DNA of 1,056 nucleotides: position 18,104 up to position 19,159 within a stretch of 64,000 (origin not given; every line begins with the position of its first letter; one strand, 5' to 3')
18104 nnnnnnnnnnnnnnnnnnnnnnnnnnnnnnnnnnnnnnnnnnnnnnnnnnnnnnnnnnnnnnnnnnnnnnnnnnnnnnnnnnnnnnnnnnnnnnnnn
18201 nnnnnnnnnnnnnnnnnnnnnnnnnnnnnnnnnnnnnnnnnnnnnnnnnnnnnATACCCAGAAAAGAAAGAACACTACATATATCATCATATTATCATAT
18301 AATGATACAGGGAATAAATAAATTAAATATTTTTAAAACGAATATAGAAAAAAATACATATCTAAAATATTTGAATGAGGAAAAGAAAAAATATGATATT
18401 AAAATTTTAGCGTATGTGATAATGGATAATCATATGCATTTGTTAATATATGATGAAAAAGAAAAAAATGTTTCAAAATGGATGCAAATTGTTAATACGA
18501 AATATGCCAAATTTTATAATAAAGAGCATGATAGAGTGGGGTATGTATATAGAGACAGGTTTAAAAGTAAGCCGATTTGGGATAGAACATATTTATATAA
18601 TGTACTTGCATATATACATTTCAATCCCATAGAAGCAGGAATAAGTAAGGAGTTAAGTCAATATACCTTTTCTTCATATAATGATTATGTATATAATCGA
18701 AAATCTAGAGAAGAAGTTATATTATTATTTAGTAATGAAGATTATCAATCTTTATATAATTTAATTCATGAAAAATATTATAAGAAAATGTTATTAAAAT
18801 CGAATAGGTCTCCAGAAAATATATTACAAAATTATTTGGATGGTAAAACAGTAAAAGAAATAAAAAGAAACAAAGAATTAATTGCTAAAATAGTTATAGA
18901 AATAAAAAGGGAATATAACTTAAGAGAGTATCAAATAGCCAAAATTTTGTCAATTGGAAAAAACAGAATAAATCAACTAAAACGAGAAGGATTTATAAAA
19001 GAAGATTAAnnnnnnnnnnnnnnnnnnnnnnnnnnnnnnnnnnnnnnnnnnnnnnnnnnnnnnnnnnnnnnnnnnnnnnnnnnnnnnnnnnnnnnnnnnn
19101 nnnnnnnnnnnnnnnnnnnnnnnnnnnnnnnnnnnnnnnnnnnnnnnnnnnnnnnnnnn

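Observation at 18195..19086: REPtron-like locus: RAYT transposase bracketed by inverted 36-38 bp palindromic repeats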

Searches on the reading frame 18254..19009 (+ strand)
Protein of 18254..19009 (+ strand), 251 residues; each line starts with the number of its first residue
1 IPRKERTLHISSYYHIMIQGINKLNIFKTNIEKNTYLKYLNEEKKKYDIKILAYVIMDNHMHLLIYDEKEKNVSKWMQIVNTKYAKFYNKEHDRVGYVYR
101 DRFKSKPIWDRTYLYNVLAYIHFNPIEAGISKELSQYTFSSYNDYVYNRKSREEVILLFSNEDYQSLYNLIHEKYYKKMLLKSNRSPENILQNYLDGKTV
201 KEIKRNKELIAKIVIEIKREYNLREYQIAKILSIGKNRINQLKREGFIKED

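Call 5: search_protein_families(library=pfam, proteins=[window:18254-19009:+], max_evalue=1)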
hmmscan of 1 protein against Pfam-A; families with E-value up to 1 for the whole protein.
window:18254-19009:+ (251 aa): 1 family
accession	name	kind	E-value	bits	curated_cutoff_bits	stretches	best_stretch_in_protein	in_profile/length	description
PF01797.21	Y1_Tnp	-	3.5e-11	43.7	23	1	12-122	5-119/121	Transposase IS200 like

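Call 6: search_protein_families(library=ncbifam, proteins=[window:18254-19009:+], max_evalue=1)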
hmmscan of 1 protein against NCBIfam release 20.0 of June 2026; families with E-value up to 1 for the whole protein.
window:18254-19009:+ (251 aa): 2 families
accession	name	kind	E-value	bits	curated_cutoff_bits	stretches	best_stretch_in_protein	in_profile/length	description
NF047646.1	REP_Tyr_transpos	equivalog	1.1e-17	64.3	80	1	5-140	3-146/146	REP-associated tyrosine transposase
NF033573.1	transpos_IS200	equivalog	3.3e-06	27.4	55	1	4-116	3-110/126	IS200/IS605 family transposase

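Call 10: find_homologous_proteins(query=window:18254-19009:+)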
Query window:18254-19009:+ (251 aa): 143 proteins with E <= 0.001 among 1576 candidates; the best 120 are listed.
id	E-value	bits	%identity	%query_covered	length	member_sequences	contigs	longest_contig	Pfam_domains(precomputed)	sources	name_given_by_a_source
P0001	6.3e-145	499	100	94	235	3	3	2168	PF01797.22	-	-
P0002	3.2e-139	480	90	100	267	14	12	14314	PF01797.22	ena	-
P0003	1.3e-124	433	86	93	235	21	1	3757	PF01797.22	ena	-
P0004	1.6e-124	432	88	94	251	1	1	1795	PF01797.22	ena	-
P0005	2.6e-124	432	86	94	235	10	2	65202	PF01797.22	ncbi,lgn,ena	-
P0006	2.4e-120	419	83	94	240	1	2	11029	PF01797.22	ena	-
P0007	3.0e-114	399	79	94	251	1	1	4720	PF01797.22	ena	-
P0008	2.3e-106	373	74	94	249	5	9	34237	PF01797.22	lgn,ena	-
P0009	6.2e-100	352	70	94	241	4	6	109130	PF01797.22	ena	-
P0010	2.1e-98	347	75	88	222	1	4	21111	PF01797.22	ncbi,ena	-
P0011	4.0e-96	339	73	88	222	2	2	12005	PF01797.22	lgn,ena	-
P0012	1.7e-61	226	49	98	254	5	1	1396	PF01797.22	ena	-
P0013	1.7e-59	219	47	98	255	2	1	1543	PF01797.22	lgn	-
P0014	3.8e-59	218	46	98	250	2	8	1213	PF01797.22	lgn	-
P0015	1.7e-57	213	46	98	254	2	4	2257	PF01797.22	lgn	-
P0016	2.4e-57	212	44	98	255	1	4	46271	PF01797.22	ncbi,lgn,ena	-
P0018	1.1e-55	207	45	96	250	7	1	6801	PF01797.22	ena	-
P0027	1.3e-41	161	41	97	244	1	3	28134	PF01797.22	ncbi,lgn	-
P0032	6.1e-40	155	41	94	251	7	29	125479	PF01797.22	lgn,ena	-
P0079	9.3e-33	132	48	54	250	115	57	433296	PF01797.22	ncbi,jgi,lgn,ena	jgi:putative transposase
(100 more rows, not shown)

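Call 21: find_encoding_contigs(protein=P0005, flank=4000, max_places=3)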
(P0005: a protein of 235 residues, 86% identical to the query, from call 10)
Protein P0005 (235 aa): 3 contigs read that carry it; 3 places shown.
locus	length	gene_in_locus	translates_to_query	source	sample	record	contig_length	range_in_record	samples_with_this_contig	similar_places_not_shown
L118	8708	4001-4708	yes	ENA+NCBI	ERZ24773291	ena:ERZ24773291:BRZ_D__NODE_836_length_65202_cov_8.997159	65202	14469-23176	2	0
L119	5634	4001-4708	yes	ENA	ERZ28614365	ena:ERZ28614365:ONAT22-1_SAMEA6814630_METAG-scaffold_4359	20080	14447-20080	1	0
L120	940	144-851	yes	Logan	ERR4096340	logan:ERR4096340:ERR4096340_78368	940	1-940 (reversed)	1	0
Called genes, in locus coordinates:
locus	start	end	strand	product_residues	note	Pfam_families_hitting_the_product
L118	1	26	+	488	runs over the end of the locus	PF13426:PAS_9 (faint), PF00512:HisKA, PF02518:HATPase_c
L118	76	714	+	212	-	PF10502:Peptidase_S26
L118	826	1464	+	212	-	PF10502:Peptidase_S26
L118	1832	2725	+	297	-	PF13177:DNA_pol3_delta2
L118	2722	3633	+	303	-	PF04468:PSP1, PF28472:PSP1_3rd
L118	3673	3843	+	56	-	PF00037:Fer4, PF13237:Fer4_10 (weak), PF14697:Fer4_21, PF12838:Fer4_7, PF13187:Fer4_9, PF12797:Fer4_2 (weak), PF12837:Fer4_6 (weak), PF00037:Fer4, +3 more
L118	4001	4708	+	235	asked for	PF01797:Y1_Tnp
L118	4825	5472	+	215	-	PF04263:TPK_catalytic, PF04265:TPK_B1_binding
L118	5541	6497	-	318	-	PF02775:TPP_enzyme_C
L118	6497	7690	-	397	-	PF01855:POR_N, PF17147:PFOR_II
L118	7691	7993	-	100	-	PF00037:Fer4 (weak), PF12837:Fer4_6 (weak), PF13237:Fer4_10, PF14697:Fer4_21, PF12838:Fer4_7, PF13187:Fer4_9 (weak), PF00037:Fer4, PF12837:Fer4_6, +5 more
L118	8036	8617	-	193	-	PF01558:POR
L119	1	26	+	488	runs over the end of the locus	PF13426:PAS_9 (faint), PF00512:HisKA, PF02518:HATPase_c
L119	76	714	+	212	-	PF10502:Peptidase_S26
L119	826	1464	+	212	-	PF10502:Peptidase_S26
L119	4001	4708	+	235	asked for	PF01797:Y1_Tnp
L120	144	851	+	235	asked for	PF01797:Y1_Tnp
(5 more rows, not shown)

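Call 22: find_encoding_contigs(protein=P0009, flank=4000, max_places=3)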
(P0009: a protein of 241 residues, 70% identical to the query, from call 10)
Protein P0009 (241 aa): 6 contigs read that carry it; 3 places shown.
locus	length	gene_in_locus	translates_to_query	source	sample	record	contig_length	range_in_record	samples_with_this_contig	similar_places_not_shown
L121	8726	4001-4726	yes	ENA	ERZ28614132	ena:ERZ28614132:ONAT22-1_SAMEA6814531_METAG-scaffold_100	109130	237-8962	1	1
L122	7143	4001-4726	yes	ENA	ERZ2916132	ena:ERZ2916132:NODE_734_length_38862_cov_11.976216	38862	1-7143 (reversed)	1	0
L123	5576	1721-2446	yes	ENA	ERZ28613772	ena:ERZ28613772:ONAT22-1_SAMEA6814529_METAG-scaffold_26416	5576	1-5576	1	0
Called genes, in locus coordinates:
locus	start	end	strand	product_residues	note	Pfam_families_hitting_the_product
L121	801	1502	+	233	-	PF10502:Peptidase_S26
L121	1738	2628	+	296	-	PF13177:DNA_pol3_delta2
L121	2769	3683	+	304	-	PF04468:PSP1, PF28472:PSP1_3rd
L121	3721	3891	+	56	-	PF00037:Fer4, PF13237:Fer4_10 (faint), PF14697:Fer4_21, PF12838:Fer4_7, PF13187:Fer4_9, PF12797:Fer4_2 (weak), PF12837:Fer4_6 (weak), PF00037:Fer4, +3 more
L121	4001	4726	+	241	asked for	PF01797:Y1_Tnp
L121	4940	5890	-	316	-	PF02775:TPP_enzyme_C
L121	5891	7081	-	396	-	PF01855:POR_N, PF17147:PFOR_II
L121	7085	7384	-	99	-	PF13534:Fer4_17 (faint), PF00037:Fer4, PF12837:Fer4_6 (weak), PF13237:Fer4_10, PF14697:Fer4_21, PF12838:Fer4_7, PF00037:Fer4, PF12837:Fer4_6, +6 more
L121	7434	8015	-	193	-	PF01558:POR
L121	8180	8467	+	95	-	PF02686:GatC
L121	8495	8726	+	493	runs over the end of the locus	PF01425:Amidase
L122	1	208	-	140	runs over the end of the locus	PF01624:MutS_I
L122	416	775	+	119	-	-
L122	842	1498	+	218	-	PF10502:Peptidase_S26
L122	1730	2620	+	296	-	PF13177:DNA_pol3_delta2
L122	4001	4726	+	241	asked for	PF01797:Y1_Tnp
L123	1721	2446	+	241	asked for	PF01797:Y1_Tnp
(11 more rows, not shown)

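Call 24: find_encoding_contigs(protein=P0016, flank=3000, max_places=3)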
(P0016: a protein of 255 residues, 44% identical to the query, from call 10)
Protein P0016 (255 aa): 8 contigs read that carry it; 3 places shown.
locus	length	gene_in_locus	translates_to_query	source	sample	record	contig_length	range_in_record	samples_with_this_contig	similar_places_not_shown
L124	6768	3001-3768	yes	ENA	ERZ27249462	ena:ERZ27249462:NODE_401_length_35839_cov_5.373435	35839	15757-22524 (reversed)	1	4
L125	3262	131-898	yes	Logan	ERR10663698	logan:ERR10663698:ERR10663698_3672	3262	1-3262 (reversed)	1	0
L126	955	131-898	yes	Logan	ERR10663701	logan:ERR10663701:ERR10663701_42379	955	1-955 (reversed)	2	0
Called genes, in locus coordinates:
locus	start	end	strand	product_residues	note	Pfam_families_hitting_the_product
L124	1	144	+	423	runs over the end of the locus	PF00512:HisKA, PF13589:HATPase_c_3 (faint), PF02518:HATPase_c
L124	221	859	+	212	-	PF10502:Peptidase_S26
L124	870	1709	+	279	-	PF13177:DNA_pol3_delta2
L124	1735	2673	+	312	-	PF04468:PSP1, PF28472:PSP1_3rd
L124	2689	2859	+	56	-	PF00037:Fer4 (weak), PF13237:Fer4_10 (weak), PF14697:Fer4_21, PF13187:Fer4_9, PF12838:Fer4_7, PF12797:Fer4_2 (weak), PF00037:Fer4, PF12837:Fer4_6 (weak), +4 more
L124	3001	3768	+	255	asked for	PF01797:Y1_Tnp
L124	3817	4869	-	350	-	PF03706:LPG_synthase_TM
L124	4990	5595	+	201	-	PF01725:Ham1p_like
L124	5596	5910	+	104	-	PF01541:GIY-YIG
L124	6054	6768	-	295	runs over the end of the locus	PF02775:TPP_enzyme_C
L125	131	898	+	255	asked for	PF01797:Y1_Tnp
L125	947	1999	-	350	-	PF03706:LPG_synthase_TM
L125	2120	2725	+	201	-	PF01725:Ham1p_like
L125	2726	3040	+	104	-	PF01541:GIY-YIG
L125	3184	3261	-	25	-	?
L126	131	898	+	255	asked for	PF01797:Y1_Tnp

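Call 25: find_encoding_contigs(protein=P0032, flank=3000, max_places=5)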
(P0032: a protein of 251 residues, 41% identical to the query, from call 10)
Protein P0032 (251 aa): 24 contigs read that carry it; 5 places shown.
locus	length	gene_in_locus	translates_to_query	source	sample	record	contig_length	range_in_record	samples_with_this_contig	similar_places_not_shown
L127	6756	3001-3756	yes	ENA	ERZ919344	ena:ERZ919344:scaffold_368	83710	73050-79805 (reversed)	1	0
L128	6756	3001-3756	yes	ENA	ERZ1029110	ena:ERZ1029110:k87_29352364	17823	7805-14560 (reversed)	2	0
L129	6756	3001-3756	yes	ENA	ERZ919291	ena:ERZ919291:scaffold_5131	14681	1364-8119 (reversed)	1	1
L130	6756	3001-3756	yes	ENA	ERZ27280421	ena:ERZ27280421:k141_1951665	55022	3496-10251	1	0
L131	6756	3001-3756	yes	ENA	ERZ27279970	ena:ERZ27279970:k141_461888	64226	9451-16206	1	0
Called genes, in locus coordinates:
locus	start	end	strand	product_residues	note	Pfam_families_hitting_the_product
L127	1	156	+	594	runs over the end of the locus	PF01541:GIY-YIG, PF27096:UvrC_M, PF02151:UVR, PF22920:UvrC_RNaseH, PF08459:UvrC_RNaseH_dom, PF12826:HHH_2 (weak), PF14520:HHH_5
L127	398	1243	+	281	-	PF02401:LYTB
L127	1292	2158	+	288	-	PF10672:Methyltrans_SAM, PF03602:Cons_hypoth95 (weak)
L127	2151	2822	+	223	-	-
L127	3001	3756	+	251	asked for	PF01797:Y1_Tnp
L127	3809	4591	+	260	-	PF03065:Glyco_hydro_57 (weak), PF01522:Polysacc_deac_1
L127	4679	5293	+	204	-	-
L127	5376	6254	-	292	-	PF00535:Glycos_transf_2, PF10111:Glyco_tranf_2_2, PF13641:Glyco_tranf_2_3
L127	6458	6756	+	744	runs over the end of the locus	PF00933:Glyco_hydro_3, PF01915:Glyco_hydro_3_C, PF14310:Fn3-like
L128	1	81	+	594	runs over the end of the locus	PF01541:GIY-YIG, PF27096:UvrC_M, PF02151:UVR, PF22920:UvrC_RNaseH, PF08459:UvrC_RNaseH_dom, PF12826:HHH_2 (weak), PF14520:HHH_5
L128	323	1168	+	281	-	PF02401:LYTB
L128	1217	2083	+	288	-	PF10672:Methyltrans_SAM, PF03602:Cons_hypoth95 (weak)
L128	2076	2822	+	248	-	PF00849:PseudoU_synth_2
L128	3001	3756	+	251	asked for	PF01797:Y1_Tnp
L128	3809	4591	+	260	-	PF03065:Glyco_hydro_57 (weak), PF01522:Polysacc_deac_1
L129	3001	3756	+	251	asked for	PF01797:Y1_Tnp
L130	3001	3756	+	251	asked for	PF01797:Y1_Tnp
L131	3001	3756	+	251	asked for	PF01797:Y1_Tnp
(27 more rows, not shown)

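Call 26: find_encoding_contigs(protein=P0079, flank=3000, max_places=5)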
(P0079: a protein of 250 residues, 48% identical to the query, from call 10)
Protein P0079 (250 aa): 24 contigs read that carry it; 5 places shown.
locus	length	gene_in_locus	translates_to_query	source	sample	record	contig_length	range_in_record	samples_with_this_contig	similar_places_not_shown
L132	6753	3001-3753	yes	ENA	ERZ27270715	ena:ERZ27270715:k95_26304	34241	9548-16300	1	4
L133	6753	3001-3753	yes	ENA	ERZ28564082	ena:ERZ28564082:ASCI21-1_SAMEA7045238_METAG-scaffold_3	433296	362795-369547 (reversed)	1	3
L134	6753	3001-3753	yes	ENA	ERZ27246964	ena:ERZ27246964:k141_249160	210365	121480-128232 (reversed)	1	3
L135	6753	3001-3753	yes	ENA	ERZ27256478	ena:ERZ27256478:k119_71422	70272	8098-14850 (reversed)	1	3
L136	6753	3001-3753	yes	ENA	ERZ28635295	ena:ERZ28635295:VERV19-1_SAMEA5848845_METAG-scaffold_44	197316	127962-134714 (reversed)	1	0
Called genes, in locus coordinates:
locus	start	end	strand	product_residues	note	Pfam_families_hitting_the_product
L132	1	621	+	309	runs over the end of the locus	PF01656:CbiA, PF10609:ParA, PF13614:AAA_31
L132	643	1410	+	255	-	PF19567:CpsB_CapC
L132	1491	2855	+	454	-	PF02878:PGM_PMM_I, PF02879:PGM_PMM_II, PF02880:PGM_PMM_III, PF00408:PGM_PMM_IV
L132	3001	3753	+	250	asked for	PF01797:Y1_Tnp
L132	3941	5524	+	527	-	PF00133:tRNA-synt_1, PF01406:tRNA-synt_1e (faint), PF01921:tRNA-synt_1f (faint), PF09334:tRNA-synt_1g, PF00133:tRNA-synt_1, PF19303:Anticodon_3, PF08264:Anticodon_1 (weak)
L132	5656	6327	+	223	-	PF02223:Thymidylate_kin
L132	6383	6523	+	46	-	-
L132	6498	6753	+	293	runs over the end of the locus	PF03683:UPF0175 (faint), PF13384:HTH_23 (faint), PF08279:HTH_11 (faint), PF13412:HTH_24 (faint), PF14493:HTH_40 (faint), PF01047:MarR (faint), PF13404:HTH_AsnC-type (faint)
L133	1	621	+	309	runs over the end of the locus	PF01656:CbiA, PF10609:ParA, PF13614:AAA_31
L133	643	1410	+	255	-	PF19567:CpsB_CapC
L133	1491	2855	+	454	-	PF02878:PGM_PMM_I, PF02879:PGM_PMM_II, PF02880:PGM_PMM_III, PF00408:PGM_PMM_IV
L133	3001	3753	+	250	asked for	PF01797:Y1_Tnp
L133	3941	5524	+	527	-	PF00133:tRNA-synt_1, PF01406:tRNA-synt_1e (faint), PF01921:tRNA-synt_1f (faint), PF09334:tRNA-synt_1g, PF00133:tRNA-synt_1, PF19303:Anticodon_3, PF08264:Anticodon_1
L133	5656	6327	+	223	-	PF02223:Thymidylate_kin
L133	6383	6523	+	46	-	-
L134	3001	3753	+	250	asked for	PF01797:Y1_Tnp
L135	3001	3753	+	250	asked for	PF01797:Y1_Tnp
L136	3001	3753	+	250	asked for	PF01797:Y1_Tnp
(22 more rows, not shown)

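Call 32: search_solved_structures(query=window:18254-19009:+, max_evalue=1, show_alignments=2)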
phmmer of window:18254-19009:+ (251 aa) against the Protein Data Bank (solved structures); distinct sequences matched with E-value up to 1: 3.
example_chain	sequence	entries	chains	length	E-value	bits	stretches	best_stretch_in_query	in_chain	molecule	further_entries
4er8_A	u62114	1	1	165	0.019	17.9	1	44-143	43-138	TnpArep for protein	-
1h54_A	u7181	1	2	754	0.061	16.2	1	15-106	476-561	MALTOSE PHOSPHORYLASE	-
2afb_A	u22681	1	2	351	0.28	14.1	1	159-229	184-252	2-keto-3-deoxygluconate kinase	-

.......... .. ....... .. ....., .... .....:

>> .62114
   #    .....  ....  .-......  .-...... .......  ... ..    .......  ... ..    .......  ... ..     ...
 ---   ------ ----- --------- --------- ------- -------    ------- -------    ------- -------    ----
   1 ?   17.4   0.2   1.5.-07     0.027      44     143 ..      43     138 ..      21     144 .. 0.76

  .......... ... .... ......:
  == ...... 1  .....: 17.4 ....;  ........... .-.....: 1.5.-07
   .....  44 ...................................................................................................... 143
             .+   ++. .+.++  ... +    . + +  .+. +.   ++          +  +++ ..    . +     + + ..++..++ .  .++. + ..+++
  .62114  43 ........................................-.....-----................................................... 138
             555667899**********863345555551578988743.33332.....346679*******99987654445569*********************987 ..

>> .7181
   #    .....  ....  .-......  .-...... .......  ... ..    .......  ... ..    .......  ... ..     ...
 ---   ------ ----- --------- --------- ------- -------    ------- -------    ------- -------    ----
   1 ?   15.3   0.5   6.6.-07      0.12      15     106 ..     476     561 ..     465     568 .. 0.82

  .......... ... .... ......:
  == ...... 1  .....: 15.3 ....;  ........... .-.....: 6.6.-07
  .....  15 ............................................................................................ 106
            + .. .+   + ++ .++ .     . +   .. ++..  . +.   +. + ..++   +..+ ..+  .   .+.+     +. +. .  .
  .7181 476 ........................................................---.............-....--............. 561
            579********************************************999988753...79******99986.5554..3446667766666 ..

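Call 33: find_encoding_contigs(protein=P0018, flank=2500, max_places=2)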
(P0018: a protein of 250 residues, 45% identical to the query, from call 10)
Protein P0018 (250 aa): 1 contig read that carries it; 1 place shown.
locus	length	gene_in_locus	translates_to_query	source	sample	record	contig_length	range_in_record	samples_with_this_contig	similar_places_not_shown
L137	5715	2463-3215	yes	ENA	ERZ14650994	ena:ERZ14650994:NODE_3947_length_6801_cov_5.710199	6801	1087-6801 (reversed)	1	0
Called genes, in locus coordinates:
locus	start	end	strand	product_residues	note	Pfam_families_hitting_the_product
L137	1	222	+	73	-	?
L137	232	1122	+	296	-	PF13177:DNA_pol3_delta2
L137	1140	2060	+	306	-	PF04468:PSP1, PF28472:PSP1_3rd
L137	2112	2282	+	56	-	PF00037:Fer4, PF13237:Fer4_10 (weak), PF14697:Fer4_21, PF12838:Fer4_7, PF13187:Fer4_9 (weak), PF12797:Fer4_2 (weak), PF12837:Fer4_6 (weak), PF00037:Fer4, +3 more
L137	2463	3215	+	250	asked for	PF01797:Y1_Tnp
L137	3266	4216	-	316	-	PF02775:TPP_enzyme_C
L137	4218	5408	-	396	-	PF01855:POR_N, PF17147:PFOR_II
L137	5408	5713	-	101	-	PF13187:Fer4_9 (faint), PF25160:LdpA_Fe-S-bd (faint), PF00037:Fer4, PF12837:Fer4_6 (weak), PF14697:Fer4_21, PF12838:Fer4_7, PF00037:Fer4, PF12837:Fer4_6 (weak), +4 more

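Call 34: find_encoding_contigs(protein=P0027, flank=2500, max_places=2)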
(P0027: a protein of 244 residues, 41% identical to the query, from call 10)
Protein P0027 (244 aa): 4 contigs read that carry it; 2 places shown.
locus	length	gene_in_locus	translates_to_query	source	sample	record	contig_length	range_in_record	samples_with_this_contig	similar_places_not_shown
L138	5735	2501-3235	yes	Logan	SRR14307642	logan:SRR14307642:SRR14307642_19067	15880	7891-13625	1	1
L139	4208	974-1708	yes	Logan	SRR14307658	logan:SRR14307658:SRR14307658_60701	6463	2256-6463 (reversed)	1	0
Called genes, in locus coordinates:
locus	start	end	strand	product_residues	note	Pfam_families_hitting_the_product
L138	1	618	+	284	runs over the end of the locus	PF04018:VCA0040-like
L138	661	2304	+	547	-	PF00749:tRNA-synt_1c, PF19269:Anticodon_2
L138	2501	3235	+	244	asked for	PF01797:Y1_Tnp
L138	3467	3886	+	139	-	-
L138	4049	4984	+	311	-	PF00171:Aldedh (faint)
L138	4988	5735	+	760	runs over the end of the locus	-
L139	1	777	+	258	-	?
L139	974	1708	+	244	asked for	PF01797:Y1_Tnp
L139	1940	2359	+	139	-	-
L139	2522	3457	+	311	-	PF00171:Aldedh (faint)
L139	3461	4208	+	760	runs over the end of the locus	-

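Call 60: predict_structure(alignment_id=A1)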
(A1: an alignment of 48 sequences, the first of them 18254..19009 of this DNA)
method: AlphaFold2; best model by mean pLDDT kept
length: 251 residues; sequences in the alignment: 48
mean_pLDDT: 90.3   pTM: 0.74
mean pLDDT of the five models: 90.3, 90.3, 89.1, 89.1, 88.0
residues with pLDDT >= 90: 181; 70-90: 55; 50-70: 6; < 50: 9
segments of 3 or more residues with pLDDT < 50: 1-9
pLDDT, mean of each block of 10 residues (from residue 1): 44 94 96 99 95 98 92 92 98 93 90 96 96 97 97 96 95 92 75 81 88 88 87 90 90 55
secondary structure, 60 per line:
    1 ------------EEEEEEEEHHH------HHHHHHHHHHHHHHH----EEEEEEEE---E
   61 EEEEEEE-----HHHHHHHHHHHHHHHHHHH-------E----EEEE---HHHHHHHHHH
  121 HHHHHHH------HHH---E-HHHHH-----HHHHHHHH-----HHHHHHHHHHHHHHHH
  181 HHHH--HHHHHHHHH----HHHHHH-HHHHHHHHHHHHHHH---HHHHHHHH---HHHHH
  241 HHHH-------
elements in order: E13-20 H30-44 E49-56 E60-67 H73-91 E104-107 H111-127 H142-146 H152-159 H165-184 H187-195 H200-205 H207-221 H225-232 H236-244

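Call 61: search_protein_families(library=pfam, alignment_id=A1, max_evalue=0.1)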
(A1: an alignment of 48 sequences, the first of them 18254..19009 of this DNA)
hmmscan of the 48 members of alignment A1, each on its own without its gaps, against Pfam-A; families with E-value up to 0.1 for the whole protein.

A. member 1, window:18254-19009:+ (251 aa): 1 family
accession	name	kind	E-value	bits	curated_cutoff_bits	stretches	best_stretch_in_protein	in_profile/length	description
PF01797.21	Y1_Tnp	-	3.5e-11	43.7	23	1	12-122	5-119/121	Transposase IS200 like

B. families by the number of members that match (of 48 scanned): 73 families (the first 25 are shown)
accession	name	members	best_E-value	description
PF01797.21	Y1_Tnp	48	2.5e-15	Transposase IS200 like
PF12728.13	HTH_17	18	0.00036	Helix-turn-helix domain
PF02796.21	HTH_7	16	3.8e-06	Helix-turn-helix domain of resolvase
PF13309.12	HTH_22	14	2.7e-06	HTH domain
PF02954.25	HTH_8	14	4.3e-05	Bacterial regulatory protein, Fis family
PF13384.12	HTH_23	11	9e-05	Homeodomain-like domain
PF08279.18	HTH_11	10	1.1e-05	HTH domain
PF20432.4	Xre-like-HTH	9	0.0019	Antitoxin Xre-like helix-turn-helix domain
PF13022.12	HTH_Tnp_1_2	8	1.2e-06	Helix-turn-helix of insertion element transposase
PF13518.12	HTH_28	8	0.0016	Helix-turn-helix domain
PF13545.12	HTH_Crp_2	8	0.0027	Crp-like helix-turn-helix domain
PF13551.12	HTH_29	7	0.0015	Winged helix-turn helix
PF04218.19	CENP-B_N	7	0.0073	CENP-B N-terminal DNA-binding domain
PF01381.28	HTH_3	6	0.0032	Helix-turn-helix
PF04545.22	Sigma70_r4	5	5.4e-05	Sigma-70, region 4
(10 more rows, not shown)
